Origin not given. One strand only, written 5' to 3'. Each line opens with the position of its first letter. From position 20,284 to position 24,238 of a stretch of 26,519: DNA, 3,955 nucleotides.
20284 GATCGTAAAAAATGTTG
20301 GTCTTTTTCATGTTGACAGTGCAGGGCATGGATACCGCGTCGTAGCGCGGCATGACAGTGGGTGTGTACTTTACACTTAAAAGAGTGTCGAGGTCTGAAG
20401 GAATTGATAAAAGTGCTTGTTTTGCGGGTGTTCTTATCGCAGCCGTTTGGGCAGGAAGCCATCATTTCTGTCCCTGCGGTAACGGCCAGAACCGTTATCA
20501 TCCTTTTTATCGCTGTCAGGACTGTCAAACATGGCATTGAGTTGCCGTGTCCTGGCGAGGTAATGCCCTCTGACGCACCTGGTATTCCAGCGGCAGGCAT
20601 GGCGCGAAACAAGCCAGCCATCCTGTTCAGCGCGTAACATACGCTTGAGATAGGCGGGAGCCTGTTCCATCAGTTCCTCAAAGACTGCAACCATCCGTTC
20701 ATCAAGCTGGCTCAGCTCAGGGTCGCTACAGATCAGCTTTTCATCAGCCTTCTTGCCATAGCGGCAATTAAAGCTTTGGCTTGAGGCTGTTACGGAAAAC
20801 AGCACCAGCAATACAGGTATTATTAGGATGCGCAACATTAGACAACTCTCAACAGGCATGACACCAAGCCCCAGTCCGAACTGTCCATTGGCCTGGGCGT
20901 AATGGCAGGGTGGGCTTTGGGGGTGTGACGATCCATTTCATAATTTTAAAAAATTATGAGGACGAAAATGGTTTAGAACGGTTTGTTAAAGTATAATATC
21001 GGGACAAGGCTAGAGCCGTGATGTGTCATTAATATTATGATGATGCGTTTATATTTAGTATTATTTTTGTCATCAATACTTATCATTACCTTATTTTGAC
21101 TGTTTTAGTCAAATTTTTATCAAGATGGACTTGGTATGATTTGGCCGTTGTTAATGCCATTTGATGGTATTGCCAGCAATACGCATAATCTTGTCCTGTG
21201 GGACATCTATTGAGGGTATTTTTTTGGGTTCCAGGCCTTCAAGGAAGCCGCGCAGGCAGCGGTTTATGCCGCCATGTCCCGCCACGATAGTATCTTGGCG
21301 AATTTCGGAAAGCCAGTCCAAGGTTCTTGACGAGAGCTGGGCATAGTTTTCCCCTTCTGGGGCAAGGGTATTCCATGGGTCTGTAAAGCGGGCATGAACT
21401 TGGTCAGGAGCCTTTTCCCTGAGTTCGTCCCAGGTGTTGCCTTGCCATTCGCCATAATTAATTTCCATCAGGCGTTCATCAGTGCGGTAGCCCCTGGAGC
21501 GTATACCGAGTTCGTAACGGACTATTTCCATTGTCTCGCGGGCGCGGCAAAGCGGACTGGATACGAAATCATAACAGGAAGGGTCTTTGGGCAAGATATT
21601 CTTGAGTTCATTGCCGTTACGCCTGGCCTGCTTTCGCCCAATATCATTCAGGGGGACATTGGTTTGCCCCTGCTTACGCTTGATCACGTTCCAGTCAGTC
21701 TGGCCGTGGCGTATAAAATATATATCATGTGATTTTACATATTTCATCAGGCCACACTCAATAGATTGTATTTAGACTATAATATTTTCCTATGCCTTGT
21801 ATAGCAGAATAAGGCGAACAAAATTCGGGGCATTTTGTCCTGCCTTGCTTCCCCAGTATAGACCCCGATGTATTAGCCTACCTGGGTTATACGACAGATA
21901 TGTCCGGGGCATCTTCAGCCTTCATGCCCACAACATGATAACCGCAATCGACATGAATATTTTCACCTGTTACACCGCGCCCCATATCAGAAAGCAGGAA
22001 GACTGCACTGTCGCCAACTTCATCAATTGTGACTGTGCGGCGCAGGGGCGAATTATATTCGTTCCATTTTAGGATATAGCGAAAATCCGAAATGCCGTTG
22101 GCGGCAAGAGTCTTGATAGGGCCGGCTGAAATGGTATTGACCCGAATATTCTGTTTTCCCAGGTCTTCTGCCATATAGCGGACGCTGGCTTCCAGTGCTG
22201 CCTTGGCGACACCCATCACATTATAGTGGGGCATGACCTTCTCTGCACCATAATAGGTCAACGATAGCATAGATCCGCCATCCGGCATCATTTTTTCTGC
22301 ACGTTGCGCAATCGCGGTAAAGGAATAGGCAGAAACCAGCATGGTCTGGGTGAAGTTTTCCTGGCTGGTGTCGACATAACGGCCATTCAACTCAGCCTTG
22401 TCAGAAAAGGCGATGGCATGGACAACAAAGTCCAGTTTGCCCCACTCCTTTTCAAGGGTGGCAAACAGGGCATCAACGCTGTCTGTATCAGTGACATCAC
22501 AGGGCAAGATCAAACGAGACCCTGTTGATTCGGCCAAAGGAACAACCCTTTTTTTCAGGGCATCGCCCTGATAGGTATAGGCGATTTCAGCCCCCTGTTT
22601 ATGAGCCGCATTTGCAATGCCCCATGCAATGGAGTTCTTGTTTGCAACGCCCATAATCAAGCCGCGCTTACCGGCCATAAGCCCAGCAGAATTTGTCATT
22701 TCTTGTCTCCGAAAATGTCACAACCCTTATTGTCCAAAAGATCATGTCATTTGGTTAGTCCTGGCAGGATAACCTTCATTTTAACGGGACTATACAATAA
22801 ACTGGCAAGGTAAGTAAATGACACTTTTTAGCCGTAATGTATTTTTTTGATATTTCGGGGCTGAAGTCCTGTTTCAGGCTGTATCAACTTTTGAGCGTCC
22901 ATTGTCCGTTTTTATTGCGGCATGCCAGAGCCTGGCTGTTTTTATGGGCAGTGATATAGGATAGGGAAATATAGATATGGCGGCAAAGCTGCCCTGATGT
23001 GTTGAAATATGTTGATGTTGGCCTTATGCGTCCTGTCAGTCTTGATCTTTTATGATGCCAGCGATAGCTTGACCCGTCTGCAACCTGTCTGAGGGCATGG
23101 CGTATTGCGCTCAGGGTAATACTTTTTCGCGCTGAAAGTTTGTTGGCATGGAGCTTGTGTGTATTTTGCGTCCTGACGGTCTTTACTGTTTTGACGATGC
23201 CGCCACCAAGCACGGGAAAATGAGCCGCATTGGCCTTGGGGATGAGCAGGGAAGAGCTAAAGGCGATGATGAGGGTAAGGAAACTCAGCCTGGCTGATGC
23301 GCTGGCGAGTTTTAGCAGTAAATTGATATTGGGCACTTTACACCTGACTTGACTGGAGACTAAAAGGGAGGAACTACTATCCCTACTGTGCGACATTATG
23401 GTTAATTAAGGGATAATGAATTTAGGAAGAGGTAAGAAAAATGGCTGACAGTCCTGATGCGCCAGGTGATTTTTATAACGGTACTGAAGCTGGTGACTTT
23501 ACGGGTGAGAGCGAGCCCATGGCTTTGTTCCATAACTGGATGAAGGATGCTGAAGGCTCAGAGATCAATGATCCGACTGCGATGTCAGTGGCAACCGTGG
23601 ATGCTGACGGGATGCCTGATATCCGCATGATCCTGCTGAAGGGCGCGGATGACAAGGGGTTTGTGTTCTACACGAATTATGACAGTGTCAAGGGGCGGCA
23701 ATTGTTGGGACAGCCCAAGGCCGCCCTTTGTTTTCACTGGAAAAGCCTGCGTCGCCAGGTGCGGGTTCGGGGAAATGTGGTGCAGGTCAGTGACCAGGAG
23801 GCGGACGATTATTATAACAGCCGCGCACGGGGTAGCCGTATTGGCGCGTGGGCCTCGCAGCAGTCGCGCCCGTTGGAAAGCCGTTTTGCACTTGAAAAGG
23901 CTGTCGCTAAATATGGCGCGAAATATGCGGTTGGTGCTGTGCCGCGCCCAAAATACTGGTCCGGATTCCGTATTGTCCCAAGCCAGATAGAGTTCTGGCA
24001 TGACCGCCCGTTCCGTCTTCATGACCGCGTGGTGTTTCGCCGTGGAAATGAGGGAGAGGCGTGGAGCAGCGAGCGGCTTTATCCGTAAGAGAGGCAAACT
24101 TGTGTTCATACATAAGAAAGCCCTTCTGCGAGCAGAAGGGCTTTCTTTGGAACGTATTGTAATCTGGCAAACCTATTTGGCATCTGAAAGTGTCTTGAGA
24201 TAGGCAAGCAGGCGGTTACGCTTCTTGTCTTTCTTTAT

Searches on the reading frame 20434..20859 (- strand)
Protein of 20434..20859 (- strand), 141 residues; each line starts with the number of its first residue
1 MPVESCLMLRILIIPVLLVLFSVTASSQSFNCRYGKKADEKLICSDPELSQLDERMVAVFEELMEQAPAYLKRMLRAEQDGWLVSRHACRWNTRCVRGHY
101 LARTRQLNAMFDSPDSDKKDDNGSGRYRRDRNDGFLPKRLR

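Call 64: search_protein_families(library=pfam, proteins=[window:20434-20859:-], max_evalue=0.001)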
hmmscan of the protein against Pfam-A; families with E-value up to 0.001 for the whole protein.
window:20434-20859:- (141 aa): 1 family
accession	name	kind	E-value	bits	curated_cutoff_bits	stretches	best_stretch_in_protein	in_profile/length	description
PF07007.17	LprI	-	8.5e-05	23.3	22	1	37-96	6-78/106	Lysozyme inhibitor LprI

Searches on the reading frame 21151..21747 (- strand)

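Call 64: search_protein_families(library=pfam, proteins=[window:21151-21747:-], max_evalue=0.001)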
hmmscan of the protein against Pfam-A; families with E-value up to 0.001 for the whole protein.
window:21151-21747:- (198 aa): 1 family
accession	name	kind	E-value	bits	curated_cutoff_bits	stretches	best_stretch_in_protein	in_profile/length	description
PF00300.27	His_Phos_1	-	1.6e-42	145.8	21.7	1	9-190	1-179/194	Histidine phosphatase superfamily (branch 1)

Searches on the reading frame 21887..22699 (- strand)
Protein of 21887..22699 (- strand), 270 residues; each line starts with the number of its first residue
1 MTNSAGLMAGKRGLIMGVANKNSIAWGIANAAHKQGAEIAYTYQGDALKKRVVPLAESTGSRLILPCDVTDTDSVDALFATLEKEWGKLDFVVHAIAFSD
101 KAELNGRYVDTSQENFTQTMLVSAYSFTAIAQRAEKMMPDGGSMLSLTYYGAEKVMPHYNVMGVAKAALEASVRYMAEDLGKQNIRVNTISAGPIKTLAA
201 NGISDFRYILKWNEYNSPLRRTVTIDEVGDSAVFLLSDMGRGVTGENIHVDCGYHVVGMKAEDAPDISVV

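Call 64: search_protein_families(library=pfam, proteins=[window:21887-22699:-], max_evalue=0.001)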
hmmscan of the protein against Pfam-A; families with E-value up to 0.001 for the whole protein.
window:21887-22699:- (270 aa): 2 families
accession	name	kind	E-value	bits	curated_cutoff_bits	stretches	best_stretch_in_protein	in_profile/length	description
PF13561.12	adh_short_C2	-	6.1e-94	314.5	27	1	17-255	1-236/236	Enoyl-(Acyl carrier protein) reductase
PF00106.31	adh_short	-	2.5e-18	66.7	26.6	1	23-202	11-189/195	short chain dehydrogenase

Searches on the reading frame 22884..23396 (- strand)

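Call 64: search_protein_families(library=pfam, proteins=[window:22884-23396:-], max_evalue=0.001)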
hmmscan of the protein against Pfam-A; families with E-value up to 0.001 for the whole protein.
window:22884-23396:- (170 aa): 1 family
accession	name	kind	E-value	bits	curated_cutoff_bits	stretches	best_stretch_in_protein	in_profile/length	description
PF16998.10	17kDa_Anti_2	-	3e-05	24.3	26.6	1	96-170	39-112/116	17 kDa outer membrane surface antigen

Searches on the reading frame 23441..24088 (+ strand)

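Call 64: search_protein_families(library=pfam, proteins=[window:23441-24088:+], max_evalue=0.001)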
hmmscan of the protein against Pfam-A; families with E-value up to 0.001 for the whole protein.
window:23441-24088:+ (215 aa): 3 families
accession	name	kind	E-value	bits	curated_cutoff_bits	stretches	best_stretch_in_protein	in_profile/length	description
PF01243.27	PNPOx_N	-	1.6e-28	99.9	28.1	1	40-158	7-116/120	Pyridoxamine 5'-phosphate oxidase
PF10590.14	PNP_phzG_C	-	3.8e-18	65.6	27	1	173-215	1-42/42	Pyridoxine 5'-phosphate oxidase C-terminal dimerisation region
PF12766.13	Pyridox_oxase_2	-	5.1e-07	30.7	26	1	40-114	16-97/100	Pyridoxamine 5'-phosphate oxidase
